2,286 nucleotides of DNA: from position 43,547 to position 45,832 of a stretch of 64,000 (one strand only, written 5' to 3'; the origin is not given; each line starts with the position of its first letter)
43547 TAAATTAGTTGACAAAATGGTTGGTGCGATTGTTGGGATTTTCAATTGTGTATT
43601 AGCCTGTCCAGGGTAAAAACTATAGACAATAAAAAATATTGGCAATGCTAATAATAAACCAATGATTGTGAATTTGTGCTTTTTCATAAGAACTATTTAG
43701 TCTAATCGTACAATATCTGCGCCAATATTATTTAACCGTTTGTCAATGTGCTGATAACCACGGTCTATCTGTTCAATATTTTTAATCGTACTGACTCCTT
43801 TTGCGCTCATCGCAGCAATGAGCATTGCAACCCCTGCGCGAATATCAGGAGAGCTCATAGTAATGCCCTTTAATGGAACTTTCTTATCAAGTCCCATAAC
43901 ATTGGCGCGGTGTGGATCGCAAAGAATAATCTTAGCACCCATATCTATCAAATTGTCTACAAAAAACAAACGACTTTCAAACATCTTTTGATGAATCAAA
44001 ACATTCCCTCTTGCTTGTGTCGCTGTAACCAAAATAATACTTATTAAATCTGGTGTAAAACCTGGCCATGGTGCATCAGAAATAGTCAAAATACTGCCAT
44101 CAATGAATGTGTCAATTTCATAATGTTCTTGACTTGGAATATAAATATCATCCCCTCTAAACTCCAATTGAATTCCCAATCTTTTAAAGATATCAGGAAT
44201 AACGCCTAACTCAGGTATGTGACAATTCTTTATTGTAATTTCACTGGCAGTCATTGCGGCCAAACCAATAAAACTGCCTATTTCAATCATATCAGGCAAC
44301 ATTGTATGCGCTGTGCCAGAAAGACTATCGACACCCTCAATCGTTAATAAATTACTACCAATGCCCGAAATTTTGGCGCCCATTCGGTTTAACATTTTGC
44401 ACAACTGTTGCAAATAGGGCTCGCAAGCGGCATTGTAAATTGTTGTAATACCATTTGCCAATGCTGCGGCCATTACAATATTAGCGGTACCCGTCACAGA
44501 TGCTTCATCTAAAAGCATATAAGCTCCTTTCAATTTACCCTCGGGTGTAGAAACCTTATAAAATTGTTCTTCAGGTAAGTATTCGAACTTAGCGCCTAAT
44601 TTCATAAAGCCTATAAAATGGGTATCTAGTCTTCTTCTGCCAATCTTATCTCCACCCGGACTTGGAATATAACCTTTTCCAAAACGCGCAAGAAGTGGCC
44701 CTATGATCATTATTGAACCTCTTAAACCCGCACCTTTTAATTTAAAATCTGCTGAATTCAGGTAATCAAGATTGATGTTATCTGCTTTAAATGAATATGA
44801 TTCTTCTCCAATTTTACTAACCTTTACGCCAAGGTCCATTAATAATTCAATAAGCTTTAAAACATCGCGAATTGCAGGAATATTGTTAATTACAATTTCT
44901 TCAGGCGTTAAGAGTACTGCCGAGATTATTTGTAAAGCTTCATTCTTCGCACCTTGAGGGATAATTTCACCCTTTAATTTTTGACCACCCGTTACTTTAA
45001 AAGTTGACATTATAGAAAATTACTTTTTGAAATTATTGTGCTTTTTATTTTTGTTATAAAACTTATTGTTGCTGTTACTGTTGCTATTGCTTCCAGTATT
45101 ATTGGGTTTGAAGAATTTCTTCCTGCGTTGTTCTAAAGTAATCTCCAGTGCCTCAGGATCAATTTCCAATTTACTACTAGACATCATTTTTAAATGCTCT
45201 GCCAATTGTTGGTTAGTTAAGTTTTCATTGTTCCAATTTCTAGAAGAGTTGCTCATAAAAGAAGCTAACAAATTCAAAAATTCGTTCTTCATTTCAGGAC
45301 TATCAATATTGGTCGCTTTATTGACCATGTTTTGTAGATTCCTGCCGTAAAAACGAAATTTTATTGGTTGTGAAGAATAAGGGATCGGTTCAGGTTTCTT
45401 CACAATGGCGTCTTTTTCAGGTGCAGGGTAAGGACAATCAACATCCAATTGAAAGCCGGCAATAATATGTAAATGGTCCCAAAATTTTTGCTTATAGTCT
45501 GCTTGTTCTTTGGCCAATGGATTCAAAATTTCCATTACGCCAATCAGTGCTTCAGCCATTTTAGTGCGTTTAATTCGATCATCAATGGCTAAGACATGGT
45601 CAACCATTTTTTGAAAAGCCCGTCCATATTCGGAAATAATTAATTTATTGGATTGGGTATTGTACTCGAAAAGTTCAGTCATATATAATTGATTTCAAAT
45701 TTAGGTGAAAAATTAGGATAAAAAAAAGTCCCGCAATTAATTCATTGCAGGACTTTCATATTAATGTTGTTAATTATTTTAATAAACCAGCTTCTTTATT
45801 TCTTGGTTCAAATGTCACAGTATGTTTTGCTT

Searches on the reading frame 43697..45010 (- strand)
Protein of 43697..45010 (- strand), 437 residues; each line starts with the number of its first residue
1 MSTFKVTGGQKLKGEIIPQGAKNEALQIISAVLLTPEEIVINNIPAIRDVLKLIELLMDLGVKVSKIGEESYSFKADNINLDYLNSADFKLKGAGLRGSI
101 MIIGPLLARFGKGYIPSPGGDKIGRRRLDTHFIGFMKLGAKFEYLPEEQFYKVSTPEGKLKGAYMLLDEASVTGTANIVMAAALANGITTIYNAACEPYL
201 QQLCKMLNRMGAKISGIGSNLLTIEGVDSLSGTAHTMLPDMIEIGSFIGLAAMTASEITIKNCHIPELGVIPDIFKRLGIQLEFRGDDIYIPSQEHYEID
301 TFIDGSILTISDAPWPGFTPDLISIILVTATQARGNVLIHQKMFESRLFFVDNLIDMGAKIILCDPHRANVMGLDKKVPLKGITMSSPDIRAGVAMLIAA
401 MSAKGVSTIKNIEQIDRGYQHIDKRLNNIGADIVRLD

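Call 25: search_protein_families(library=pfam, proteins=[window:43697-45010:-], max_evalue=0.00001)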
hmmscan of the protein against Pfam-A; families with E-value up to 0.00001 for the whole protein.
window:43697-45010:- (437 aa): 1 family
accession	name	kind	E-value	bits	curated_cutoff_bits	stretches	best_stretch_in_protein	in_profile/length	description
PF00275.25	EPSP_synthase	-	1.4e-59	202.4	22.8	1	6-424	1-415/417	EPSP synthase (3-phosphoshikimate 1-carboxyvinyltransferase)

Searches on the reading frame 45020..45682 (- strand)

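Call 79: search_protein_families(library=pfam, proteins=[window:45020-45682:-], max_evalue=0.00001)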
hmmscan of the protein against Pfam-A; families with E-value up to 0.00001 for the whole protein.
window:45020-45682:- (220 aa): 1 family
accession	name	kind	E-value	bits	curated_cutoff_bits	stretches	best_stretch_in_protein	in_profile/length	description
PF14123.11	DUF4290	-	4.1e-61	206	27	1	6-177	2-173/174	Domain of unknown function (DUF4290)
